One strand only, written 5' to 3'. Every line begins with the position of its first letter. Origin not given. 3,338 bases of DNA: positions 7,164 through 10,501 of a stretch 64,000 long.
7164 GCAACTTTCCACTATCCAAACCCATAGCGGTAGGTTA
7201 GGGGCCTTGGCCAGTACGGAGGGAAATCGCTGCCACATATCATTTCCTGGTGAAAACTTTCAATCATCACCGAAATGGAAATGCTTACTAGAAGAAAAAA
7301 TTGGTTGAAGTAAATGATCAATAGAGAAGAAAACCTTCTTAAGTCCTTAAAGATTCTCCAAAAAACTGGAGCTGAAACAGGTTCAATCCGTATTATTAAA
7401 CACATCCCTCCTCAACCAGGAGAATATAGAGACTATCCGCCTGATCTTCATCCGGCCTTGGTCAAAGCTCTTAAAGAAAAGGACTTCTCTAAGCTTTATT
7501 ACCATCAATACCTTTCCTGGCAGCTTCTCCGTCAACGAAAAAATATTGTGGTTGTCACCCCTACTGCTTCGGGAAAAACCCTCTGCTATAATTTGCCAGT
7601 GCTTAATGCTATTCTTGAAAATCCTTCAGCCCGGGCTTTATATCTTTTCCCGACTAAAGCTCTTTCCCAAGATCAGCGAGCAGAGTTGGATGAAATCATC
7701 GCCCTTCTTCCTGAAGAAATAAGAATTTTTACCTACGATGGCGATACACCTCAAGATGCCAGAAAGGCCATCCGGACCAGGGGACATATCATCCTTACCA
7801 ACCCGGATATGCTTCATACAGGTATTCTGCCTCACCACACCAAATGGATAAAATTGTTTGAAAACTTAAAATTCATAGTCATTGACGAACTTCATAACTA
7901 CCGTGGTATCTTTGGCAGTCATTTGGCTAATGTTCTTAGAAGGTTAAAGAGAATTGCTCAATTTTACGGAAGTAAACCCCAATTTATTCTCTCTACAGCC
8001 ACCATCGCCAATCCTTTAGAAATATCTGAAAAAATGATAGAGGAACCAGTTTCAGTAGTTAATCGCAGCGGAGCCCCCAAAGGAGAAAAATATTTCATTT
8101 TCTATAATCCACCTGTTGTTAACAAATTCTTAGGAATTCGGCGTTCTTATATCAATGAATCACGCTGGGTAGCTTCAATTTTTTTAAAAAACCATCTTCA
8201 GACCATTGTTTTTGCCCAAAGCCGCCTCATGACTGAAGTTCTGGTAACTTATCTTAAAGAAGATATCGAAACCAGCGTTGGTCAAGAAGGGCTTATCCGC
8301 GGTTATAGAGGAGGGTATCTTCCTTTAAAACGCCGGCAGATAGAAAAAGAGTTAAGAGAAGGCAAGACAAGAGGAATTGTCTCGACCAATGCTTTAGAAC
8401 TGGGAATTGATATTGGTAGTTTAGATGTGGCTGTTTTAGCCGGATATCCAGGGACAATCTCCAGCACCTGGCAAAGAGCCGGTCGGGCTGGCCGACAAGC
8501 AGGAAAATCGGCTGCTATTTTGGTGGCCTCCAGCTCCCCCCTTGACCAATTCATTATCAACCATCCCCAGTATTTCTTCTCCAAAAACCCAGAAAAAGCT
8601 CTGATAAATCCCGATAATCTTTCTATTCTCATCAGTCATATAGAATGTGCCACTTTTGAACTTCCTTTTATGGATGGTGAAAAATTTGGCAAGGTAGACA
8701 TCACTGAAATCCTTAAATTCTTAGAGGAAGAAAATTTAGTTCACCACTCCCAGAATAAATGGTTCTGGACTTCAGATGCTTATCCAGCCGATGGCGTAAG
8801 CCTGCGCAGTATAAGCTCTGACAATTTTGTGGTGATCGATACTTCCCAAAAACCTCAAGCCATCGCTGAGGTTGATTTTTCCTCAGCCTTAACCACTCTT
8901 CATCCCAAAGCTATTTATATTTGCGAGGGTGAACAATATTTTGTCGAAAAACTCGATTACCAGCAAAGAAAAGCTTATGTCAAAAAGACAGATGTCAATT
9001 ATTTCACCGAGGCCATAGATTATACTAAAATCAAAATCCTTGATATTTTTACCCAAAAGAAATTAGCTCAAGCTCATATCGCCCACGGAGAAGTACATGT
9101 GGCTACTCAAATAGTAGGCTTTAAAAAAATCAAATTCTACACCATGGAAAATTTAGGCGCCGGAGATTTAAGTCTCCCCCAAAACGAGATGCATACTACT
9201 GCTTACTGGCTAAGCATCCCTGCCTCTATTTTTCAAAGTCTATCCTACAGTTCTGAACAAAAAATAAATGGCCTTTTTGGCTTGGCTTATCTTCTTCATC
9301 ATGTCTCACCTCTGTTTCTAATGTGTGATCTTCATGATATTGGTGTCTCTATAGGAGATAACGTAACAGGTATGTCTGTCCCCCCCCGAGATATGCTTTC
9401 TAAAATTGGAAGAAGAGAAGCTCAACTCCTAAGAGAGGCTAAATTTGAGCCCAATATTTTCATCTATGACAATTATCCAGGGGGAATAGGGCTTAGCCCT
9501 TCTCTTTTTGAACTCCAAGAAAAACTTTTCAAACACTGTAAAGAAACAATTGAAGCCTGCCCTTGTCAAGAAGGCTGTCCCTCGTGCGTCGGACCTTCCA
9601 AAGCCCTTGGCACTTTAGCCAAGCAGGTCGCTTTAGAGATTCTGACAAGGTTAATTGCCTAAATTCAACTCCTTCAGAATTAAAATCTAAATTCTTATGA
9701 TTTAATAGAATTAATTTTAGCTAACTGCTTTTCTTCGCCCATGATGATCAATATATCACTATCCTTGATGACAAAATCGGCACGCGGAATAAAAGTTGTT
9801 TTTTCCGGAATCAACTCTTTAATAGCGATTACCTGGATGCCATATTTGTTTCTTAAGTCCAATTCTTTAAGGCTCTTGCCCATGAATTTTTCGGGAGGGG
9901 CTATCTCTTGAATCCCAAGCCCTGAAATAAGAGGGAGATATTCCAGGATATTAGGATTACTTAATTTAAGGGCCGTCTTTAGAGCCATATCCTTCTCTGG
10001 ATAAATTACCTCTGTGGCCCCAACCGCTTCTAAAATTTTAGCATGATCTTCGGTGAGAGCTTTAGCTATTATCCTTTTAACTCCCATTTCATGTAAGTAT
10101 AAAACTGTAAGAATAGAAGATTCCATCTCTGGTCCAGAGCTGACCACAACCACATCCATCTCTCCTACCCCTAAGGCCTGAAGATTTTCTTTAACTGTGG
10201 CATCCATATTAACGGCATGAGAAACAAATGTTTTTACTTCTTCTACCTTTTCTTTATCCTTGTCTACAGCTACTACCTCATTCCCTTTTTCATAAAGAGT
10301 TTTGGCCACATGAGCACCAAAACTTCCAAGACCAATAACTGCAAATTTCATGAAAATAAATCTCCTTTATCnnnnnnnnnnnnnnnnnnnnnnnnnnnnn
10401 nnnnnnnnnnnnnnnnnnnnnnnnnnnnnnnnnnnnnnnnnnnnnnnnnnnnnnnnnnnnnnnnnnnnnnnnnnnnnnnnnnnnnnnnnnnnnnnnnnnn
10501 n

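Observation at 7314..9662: Helicase with C-terminal DUF1998-type 4-Cys domain, divergent from uvrA and preceded by 1.5 copies of the structured repeat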

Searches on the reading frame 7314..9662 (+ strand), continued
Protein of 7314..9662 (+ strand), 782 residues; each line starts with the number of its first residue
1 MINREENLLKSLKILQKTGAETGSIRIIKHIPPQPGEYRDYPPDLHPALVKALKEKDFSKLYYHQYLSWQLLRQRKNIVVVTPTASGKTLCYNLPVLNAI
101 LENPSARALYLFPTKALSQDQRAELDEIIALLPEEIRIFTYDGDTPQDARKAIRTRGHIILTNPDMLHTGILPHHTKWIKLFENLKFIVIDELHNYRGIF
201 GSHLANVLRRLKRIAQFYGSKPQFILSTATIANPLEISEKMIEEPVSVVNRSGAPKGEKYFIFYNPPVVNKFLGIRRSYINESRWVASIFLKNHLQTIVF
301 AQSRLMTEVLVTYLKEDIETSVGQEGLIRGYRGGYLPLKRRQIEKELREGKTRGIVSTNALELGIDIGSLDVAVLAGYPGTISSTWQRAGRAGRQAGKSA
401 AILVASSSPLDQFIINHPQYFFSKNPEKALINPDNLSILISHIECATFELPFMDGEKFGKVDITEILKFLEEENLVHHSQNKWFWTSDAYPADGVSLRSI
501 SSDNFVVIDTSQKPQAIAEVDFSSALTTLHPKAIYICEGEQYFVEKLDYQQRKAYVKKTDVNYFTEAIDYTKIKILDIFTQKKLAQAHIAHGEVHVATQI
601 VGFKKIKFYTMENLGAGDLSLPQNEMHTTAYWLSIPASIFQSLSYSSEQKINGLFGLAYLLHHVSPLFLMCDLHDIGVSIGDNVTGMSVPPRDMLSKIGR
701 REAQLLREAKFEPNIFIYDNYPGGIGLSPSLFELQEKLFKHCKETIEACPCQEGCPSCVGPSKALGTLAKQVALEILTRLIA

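Call 35: find_encoding_contigs(protein=P0002, flank=10000, max_places=3)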
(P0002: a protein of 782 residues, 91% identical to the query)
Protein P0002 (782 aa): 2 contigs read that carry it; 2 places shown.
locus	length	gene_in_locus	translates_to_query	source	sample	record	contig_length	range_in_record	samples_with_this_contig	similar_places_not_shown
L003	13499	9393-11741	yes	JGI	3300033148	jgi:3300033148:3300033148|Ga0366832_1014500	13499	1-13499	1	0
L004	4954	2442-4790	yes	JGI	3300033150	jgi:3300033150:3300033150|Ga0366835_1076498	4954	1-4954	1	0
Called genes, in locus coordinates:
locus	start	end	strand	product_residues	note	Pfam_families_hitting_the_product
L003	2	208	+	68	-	?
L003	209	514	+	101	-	-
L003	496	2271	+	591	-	PF02589:LUD_dom, PF13183:Fer4_8, PF02754:CCG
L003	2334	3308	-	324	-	PF13487:HD_5, PF01966:HD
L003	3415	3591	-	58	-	-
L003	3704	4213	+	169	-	PF04542:Sigma70_r2, PF07638:Sigma70_ECF (faint), PF08281:Sigma70_r4_2, PF04545:Sigma70_r4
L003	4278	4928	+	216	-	-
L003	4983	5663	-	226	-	PF04468:PSP1, PF28472:PSP1_3rd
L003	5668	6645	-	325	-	PF13177:DNA_pol3_delta2, PF00004:AAA (faint)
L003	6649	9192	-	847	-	PF00005:ABC_tran (faint), PF02463:SMC_N (faint), PF03193:RsgA_GTPase (faint), PF13173:AAA_14 (faint), PF13175:AAA_15 (faint), PF13191:AAA_16 (faint), PF13304:AAA_21 (faint), PF17760:UvrA_inter, +4 more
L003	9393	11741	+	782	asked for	PF04851:ResIII, PF00270:DEAD, PF00271:Helicase_C, PF22982:WHD_HRQ1, PF09369:MZB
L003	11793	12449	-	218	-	PF00107:ADH_zinc_N (faint), PF02254:TrkA_N, PF03446:NAD_binding_2 (weak), PF03721:UDPG_MGDP_dh_N (weak), PF03807:F420_oxidored (weak), PF02080:TrkA_C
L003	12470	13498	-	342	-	?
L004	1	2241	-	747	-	?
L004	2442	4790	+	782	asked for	PF04851:ResIII, PF00270:DEAD, PF00271:Helicase_C, PF22982:WHD_HRQ1, PF09369:MZB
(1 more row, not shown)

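Call 44: list_cluster_members(proteins=[P0014, P0001])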
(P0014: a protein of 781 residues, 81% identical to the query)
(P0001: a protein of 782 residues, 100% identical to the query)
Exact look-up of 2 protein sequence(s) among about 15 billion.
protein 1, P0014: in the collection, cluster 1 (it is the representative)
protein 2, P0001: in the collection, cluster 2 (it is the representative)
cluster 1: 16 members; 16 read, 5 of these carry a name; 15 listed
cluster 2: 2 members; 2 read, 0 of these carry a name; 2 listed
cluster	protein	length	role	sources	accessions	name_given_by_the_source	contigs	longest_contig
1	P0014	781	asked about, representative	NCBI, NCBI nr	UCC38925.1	MAG: DEAD/DEAH box helicase [Candidatus Aminicenantes bacterium]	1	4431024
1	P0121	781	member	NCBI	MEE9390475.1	MAG: DEAD/DEAH box helicase [Candidatus Aminicenantaceae bacterium]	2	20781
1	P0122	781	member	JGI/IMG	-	DEAD/DEAH box helicase domain-containing protein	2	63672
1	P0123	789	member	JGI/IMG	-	DEAD/DEAH box helicase domain-containing protein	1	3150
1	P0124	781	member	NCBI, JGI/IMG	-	DEAD/DEAH box helicase domain-containing protein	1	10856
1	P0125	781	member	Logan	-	-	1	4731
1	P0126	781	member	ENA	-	-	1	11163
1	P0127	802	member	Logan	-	-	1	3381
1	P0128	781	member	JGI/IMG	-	-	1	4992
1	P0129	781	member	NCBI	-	-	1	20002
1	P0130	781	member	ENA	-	-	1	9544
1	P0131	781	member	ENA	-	-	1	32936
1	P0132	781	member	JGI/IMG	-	-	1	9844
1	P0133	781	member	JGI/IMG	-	-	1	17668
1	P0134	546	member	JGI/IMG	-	-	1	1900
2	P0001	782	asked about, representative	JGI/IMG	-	-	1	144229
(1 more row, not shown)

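Call 56: search_protein_representatives(protein=window:7314-9659:+)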
Query: 782 residues. Proteins with E-value up to 0.001 (for the whole library): 25014; up to 1e-10: 12379; up to 1e-30: 3304. The best 150 are listed.
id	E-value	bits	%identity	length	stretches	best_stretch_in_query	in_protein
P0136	2.6e-228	776.2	48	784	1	36-781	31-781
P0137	4.2e-220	749.1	46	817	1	15-780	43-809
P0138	1.4e-214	730.8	47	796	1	18-763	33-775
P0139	2.0e-210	717.1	48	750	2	25-677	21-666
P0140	4.2e-210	716.0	58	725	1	25-566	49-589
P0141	2.9e-209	713.2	47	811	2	27-678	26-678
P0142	1.1e-208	711.4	46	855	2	24-642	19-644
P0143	1.1e-201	688.2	45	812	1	26-763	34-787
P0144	1.1e-201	688.1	47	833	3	31-512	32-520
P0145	2.3e-201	687.1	48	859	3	30-646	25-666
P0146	2.7e-201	686.9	45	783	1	43-764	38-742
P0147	4.7e-201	686.1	45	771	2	20-679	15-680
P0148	1.9e-200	684.1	43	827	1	22-777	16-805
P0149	2.6e-195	667.1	47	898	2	28-639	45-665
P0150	7.4e-194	662.3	47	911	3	29-317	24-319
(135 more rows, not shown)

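Call 58: find_related_loci(query=A4, collection=genome_contigs, flank=10000)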
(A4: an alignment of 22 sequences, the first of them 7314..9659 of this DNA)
Query A4 (782 aa) in genome_contigs; peptide patterns used: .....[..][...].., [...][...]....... (x = any residue, [..] = any of these).
600 stretches matched a pattern (row limit reached: there are more); 600 encode a relative of the query (tblastn E <= 1e-3); the best 80 are kept; 80 distinct loci.
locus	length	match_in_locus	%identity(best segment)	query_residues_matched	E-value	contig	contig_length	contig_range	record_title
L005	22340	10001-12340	78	4-782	0e+0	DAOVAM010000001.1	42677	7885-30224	MAG TPA_asm: Candidatus Aminicenantes bacterium isolate CSMAG_979 CSMAG_979_k141_2619710_length_42677_cov_11.0255, whole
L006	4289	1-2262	80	30-782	0e+0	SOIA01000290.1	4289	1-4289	MAG: Candidatus Aminicenantes bacterium isolate E29_bin11 NODE_12247_length_4289_cov_15.232877, whole genome shotgun seq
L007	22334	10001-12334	77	6-782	0e+0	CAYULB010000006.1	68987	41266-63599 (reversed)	MAG TPA_asm: uncultured Eubacteriales bacterium isolate SRP141376_co1_340 genome assembly, contig: NODE_1043_length_6898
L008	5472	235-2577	75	2-781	0e+0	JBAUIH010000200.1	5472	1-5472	MAG: Candidatus Aminicenantales bacterium isolate MFD09513_ilm_asm_bin8 k127_118361, whole genome shotgun sequence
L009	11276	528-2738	58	25-780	0e+0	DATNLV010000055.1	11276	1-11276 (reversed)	MAG TPA_asm: Bryobacteraceae bacterium isolate SMAG_U11461 k141_258509, whole genome shotgun sequence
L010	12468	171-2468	56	25-781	0e+0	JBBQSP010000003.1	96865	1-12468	MAG: Vicinamibacterales bacterium isolate Co_metawrap_1760 Cmw_1760_k141_9252386_length_96865_cov_9.4264, whole genome s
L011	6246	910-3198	56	2-782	0e+0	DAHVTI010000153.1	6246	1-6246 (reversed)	MAG TPA_asm: Bryobacterales bacterium isolate clean682 k141_888841, whole genome shotgun sequence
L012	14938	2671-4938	57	28-782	0e+0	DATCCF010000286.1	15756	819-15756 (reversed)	MAG TPA_asm: Terriglobales bacterium isolate SMAG_U7692 k141_344158, whole genome shotgun sequence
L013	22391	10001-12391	53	25-780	0e+0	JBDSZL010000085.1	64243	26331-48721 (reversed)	MAG: Vicinamibacterales bacterium isolate cluster1_bin.85 k127_8822089, whole genome shotgun sequence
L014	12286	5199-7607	54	3-780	0e+0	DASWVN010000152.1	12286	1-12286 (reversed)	MAG TPA_asm: Vicinamibacterales bacterium isolate SMAG_U3631 k141_45376, whole genome shotgun sequence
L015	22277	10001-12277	56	28-782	0e+0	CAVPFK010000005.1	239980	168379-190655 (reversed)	MAG: uncultured Acidobacteriota bacterium isolate MFD10071.bin.1.63 genome assembly, contig: contig_32792, whole genome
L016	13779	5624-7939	55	4-780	0e+0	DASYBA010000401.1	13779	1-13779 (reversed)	MAG TPA_asm: Candidatus Xenobia bacterium isolate SMAG_U4895 k141_4015414, whole genome shotgun sequence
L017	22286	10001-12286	57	25-782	0e+0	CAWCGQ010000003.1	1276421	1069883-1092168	MAG: uncultured Acidimicrobiia bacterium isolate MFD01275.bin.1.78 genome assembly, contig: contig_3345, whole genome sh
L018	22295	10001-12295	55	12-782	0e+0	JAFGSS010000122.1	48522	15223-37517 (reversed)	MAG: Acidobacteria bacterium isolate Zod_Metabat.919 k87_3757022, whole genome shotgun sequence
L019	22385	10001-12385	54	2-782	0e+0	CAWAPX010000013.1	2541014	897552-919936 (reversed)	MAG: uncultured Acidobacteriota bacterium isolate MFD04434.bin.1.131 genome assembly, contig: contig_19981, whole genome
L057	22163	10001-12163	50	31-777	0e+0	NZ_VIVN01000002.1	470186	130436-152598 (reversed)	Neobacillus bataviensis strain 2482 Ga0310713_102, whole genome shotgun sequence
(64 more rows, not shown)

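Call 60: search_solved_structures(query=L057:12208-13464:+, max_evalue=0.00001)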
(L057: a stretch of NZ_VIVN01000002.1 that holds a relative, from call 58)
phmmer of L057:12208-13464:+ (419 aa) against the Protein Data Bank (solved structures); distinct sequences matched with E-value up to 0.00001: 1.
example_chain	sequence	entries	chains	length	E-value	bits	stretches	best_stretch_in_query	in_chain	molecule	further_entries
8un9_A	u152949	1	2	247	7.1e-106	357.8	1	34-277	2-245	Exonuclease MrfB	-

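Call 61: search_protein_families(library=pfam, proteins=[L057:12208-13464:+], max_evalue=0.001)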
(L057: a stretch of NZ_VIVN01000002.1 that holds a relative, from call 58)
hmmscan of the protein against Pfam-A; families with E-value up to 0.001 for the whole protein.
L057:12208-13464:+ (419 aa): 2 families
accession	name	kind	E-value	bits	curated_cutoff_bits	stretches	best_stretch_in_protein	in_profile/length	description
PF13482.12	RNase_H_2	-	4.1e-39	134.6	22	1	105-273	2-164/165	RNase_H superfamily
PF25062.1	ARM_TT21_N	-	0.00041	20.6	40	1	273-388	85-198/222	Tetratricopeptide repeat protein 21 N-terminal ARM repeat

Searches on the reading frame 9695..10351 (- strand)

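Call 5: search_protein_families(library=pfam, proteins=[window:9695-10351:-])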
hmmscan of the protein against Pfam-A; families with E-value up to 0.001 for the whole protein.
window:9695-10351:- (218 aa): 14 families
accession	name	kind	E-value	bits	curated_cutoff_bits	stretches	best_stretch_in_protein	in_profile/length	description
PF02254.24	TrkA_N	-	7e-28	97.7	23.8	1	3-118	1-116/116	TrkA-N domain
PF02080.26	TrkA_C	-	3.7e-12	46.4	27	1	150-214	6-67/71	TrkA-C domain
PF00107.32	ADH_zinc_N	-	9.9e-10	38.9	31.8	1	7-83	1-78/129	Zinc-binding dehydrogenase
PF03807.23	F420_oxidored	-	2e-07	32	21.6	1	2-84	1-79/94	NADP oxidoreductase coenzyme F420-dependent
PF03446.21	NAD_binding_2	-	1.1e-06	29.1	21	1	2-82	1-75/161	NAD binding domain of 6-phosphogluconate dehydrogenase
PF03721.20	UDPG_MGDP_dh_N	-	1.6e-06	28.2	27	1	1-48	1-48/187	UDP-glucose/GDP-mannose dehydrogenase family, NAD binding domain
PF01210.29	NAD_Gly3P_dh_N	-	3.1e-05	24.4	23.1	1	3-44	2-43/158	NAD-dependent glycerol-3-phosphate dehydrogenase N-terminus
PF02558.23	ApbA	-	6e-05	23.1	22.2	1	4-70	2-72/150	Ketopantoate reductase PanE/ApbA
PF02737.24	3HCDH_N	-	0.00013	22.3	22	1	3-49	2-48/180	3-hydroxyacyl-CoA dehydrogenase, NAD binding domain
PF01488.26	Shikimate_DH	-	0.00018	22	24.3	1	2-73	14-84/138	Shikimate / quinate 5-dehydrogenase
PF03435.24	Sacchrp_dh_NADP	-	0.00035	21.3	25.1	1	4-74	2-78/129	Saccharopine dehydrogenase NADP binding domain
PF01262.27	AlaDh_PNT_C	-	0.00071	19.5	23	0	2-70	30-98/214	Alanine dehydrogenase/PNT, C-terminal domain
PF02826.25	2-Hacid_dh_C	-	0.00073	19.4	25.1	0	2-54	38-90/178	D-isomer specific 2-hydroxyacid dehydrogenase, NAD binding domain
PF01370.27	Epimerase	-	0.00074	19.4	20.9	0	9-98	8-102/240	NAD dependent epimerase/dehydratase family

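Call 6: search_protein_families(library=ncbifam, proteins=[window:9695-10351:-])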
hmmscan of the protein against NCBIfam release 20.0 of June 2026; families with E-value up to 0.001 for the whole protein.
window:9695-10351:- (218 aa): 31 families (the best 25 are shown)
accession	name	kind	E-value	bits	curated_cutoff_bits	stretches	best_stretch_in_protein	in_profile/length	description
NF007039.0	PRK09496.3-2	equivalog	6.5e-21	74.7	293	1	4-216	232-443/446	Trk system potassium transporter TrkA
NF007038.0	PRK09496.2-6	equivalog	1.1e-17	64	374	1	1-216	1-220/445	Trk system potassium transporter TrkA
NF007036.0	PRK09496.2-3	subfamily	7.8e-17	61.1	407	1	3-207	233-437/448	Trk system potassium transporter TrkA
NF007041.0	PRK09496.3-4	equivalog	1.3e-13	50.5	386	1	4-215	231-441/450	Trk system potassium transporter TrkA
NF007034.0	PRK09496.2-1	subfamily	4.7e-12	45.5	344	2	47-212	276-440/445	Trk system potassium transporter TrkA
NF007043.0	PRK09496.3-6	equivalog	8.5e-12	44.6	384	1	4-209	235-436/445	Trk system potassium transporter TrkA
NF007031.0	PRK09496.1-2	equivalog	1.7e-10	40.5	289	1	3-214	236-448/458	Trk system potassium transporter TrkA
NF007037.0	PRK09496.2-4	equivalog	1.2e-08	34.3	445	1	3-111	240-349/454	Trk system potassium transporter TrkA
NF007033.0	PRK09496.1-5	equivalog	2.2e-08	33.6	338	1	1-214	1-217/449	Trk system potassium transporter TrkA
NF007035.0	PRK09496.2-2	equivalog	2.6e-08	33.1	521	1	1-209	1-212/455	Trk system potassium transporter TrkA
NF002924.0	PRK03562.1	equivalog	2.6e-08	32.8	752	1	4-122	406-521/623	glutathione-regulated potassium-efflux system protein KefC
TIGR03026.1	NDP-sugDHase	subfamily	6.1e-08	31.8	189.8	1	1-59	1-61/413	nucleotide sugar dehydrogenase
NF007032.0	PRK09496.1-4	equivalog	5e-07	29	309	1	1-213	1-220/457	Trk system potassium transporter TrkA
NF035922.1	Trp_DH_ScyB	equivalog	2.1e-06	27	600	1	1-61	169-230/346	tryptophan dehydrogenase ScyB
TIGR00872.1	gnd_rel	equivalog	5.2e-06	25.9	297.2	1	1-72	1-69/299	phosphogluconate dehydrogenase (NAD(+)-dependent, decarboxylating)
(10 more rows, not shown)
